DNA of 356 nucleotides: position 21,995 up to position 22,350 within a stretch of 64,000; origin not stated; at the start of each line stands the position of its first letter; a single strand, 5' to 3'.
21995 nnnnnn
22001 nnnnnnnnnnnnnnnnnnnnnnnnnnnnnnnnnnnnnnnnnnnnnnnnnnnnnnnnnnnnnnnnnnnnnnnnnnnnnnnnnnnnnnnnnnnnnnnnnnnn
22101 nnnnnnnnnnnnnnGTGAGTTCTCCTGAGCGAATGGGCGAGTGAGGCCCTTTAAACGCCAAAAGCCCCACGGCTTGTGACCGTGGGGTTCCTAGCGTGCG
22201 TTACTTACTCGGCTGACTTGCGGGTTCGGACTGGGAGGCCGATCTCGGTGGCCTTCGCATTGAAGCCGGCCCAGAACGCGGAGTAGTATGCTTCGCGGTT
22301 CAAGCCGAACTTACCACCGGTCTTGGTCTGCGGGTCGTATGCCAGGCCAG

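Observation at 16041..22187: Seven copies of a terminator-hairpin + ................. cassette punctuating the leftward gene block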

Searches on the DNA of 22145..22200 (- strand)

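Call 74: build_rna_model(alignment_id=A5, structure=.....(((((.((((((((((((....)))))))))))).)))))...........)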
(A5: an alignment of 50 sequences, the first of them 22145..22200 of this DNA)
Model R1 built from alignment A5 (50 sequences, 56 columns); structure: as given.
model positions 56; base pairs 17; branch points 0; effective number of sequences 50; information 0.618 bits per position. Calibrated on 0.2 Mb of random sequence (short: E-values are rough).
structure used (alignment columns):
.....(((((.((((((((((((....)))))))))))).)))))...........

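Call 77: search_with_rna_model(model_id=R1, sources=[window, L001, L006, L008, L009, L010, L186, L187, L188, L151, L157, L159, L165, L168, L172, L175, L176, L178, L180, L181, L185], max_evalue=1, make_alignment=true)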
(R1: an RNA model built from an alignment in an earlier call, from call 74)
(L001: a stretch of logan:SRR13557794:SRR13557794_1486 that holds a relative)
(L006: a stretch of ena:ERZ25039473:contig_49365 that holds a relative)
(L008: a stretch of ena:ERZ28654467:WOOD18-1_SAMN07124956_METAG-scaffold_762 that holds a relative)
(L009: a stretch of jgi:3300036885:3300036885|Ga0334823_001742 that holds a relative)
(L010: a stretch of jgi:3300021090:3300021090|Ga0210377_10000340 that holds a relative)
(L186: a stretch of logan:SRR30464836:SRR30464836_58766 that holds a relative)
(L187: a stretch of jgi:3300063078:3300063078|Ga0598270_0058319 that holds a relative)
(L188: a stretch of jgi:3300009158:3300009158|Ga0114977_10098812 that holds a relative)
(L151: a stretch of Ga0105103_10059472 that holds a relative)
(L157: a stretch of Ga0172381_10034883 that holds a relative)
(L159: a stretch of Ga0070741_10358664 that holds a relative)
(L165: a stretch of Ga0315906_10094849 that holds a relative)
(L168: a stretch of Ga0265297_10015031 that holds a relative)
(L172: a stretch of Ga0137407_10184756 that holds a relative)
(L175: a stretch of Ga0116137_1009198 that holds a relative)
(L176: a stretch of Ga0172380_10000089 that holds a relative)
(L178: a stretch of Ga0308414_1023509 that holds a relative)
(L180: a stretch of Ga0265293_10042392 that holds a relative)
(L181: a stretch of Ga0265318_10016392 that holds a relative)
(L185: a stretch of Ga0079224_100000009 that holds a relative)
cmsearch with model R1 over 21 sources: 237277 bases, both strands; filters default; matches with E-value up to 1: 73.
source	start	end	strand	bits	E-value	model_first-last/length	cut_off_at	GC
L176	3796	3851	+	48.8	4.7e-11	1-56/56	no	0.52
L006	9914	9969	+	48.4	6e-11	1-56/56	no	0.57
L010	9912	9967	+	47.7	9.4e-11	1-56/56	no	0.61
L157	3147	3202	+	47.5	1.1e-10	1-56/56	no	0.48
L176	164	219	+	47.5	1.1e-10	1-56/56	no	0.48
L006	11142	11197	+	47.3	1.2e-10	1-56/56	no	0.48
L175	3977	4032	+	46.6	1.9e-10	1-56/56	no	0.5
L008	12676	12731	+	45.1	5.2e-10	1-56/56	no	0.55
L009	5370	5425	+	45.1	5.2e-10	1-56/56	no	0.55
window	20880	20935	-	44.9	5.9e-10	1-56/56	no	0.5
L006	13942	13997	+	44.5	7.6e-10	1-56/56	no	0.39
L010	12376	12431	+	44.4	8e-10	1-56/56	no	0.57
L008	14483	14538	+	44.4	8.1e-10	1-56/56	no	0.5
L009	7177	7232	+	44.4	8.1e-10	1-56/56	no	0.5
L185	2256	2311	-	43.9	1.1e-09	1-56/56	no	0.57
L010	14288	14343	+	43.4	1.5e-09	1-56/56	no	0.57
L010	11171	11226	+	43.2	1.7e-09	1-56/56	no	0.54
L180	2441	2496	+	43.2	1.7e-09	1-56/56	no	0.55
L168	5756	5811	+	42.5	2.8e-09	1-56/56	no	0.55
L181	1864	1919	-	42.3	3e-09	1-56/56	no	0.48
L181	2187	2242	-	41.6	4.8e-09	1-56/56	no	0.62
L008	13103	13158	+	41.6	4.8e-09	1-56/56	no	0.52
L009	5797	5852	+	41.6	4.8e-09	1-56/56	no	0.52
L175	2752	2807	+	40.9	7.6e-09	1-56/56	no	0.59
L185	290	345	-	40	1.4e-08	1-56/56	no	0.45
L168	7850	7905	+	39.9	1.4e-08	1-56/56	no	0.59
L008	9451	9506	+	39.8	1.6e-08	1-56/56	no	0.57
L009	2300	2355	+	39.8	1.6e-08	1-56/56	no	0.57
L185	643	698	-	39.5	1.9e-08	1-56/56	no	0.62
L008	9905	9960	+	39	2.5e-08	1-56/56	no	0.45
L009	2599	2654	+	39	2.5e-08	1-56/56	no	0.45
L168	5930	5985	+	38.3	4.1e-08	1-56/56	no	0.54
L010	13235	13290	+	37.9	5.1e-08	1-56/56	no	0.61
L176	2043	2098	+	37.9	5.3e-08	1-56/56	no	0.48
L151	146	201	+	37.4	7e-08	1-56/56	no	0.45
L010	12177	12232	+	36.9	1e-07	1-56/56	no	0.55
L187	249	306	+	36.7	1.1e-07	1-56/56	no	0.52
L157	1555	1610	+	36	1.7e-07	1-56/56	no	0.59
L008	15988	16043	+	35.9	1.9e-07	1-56/56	no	0.48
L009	8527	8582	+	35.9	1.9e-07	1-56/56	no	0.48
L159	79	138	-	35.3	2.8e-07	1-56/56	no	0.63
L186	9820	9875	+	35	3.4e-07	1-56/56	no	0.48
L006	13605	13660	+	34.1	6e-07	1-56/56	no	0.5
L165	2300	2351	-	33.9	6.6e-07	1-56/56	no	0.52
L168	8319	8369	+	33.2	1e-06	1-56/56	no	0.55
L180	3401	3456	+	32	2.3e-06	1-56/56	no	0.5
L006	9853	9908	+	31.9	2.5e-06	1-56/56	no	0.61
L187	580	635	+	31.3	3.7e-06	1-56/56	no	0.48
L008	12392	12447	+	30.7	5.3e-06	1-56/56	no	0.57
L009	5086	5141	+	30.7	5.3e-06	1-56/56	no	0.57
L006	16729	16784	+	30.4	6.5e-06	1-56/56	no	0.34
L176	2830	2885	+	29.8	9.7e-06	1-56/56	no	0.55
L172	1718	1773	+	28.8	1.8e-05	1-56/56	no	0.43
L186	12585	12640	+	27.8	3.3e-05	1-56/56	no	0.48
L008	11118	11173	+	26.6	7.6e-05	1-56/56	no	0.39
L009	3812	3867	+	26.6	7.6e-05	1-56/56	no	0.39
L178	481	526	-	24.8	0.00023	1-56/56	no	0.46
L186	11481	11535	+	21.1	0.0025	1-56/56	no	0.45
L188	60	110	+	19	0.0095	1-56/56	no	0.39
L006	14894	14940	+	14.8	0.14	1-56/56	no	0.51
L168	5813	5857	+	14.6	0.16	1-56/56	no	0.56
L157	3157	3185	-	13.9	0.25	12-40/56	no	0.59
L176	174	202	-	13.9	0.25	12-40/56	no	0.59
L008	9632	9661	+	13.5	0.32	1-56/56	no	0.43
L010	9921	9949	-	12.4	0.66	12-40/56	no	0.66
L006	16047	16080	+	12.1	0.82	9-42/56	no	0.53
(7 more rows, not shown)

Alignment A6: 73 matches aligned to the model, 63 columns, each read 5' to 3' on its own strand. Consensus structure (alignment columns), stored with it:
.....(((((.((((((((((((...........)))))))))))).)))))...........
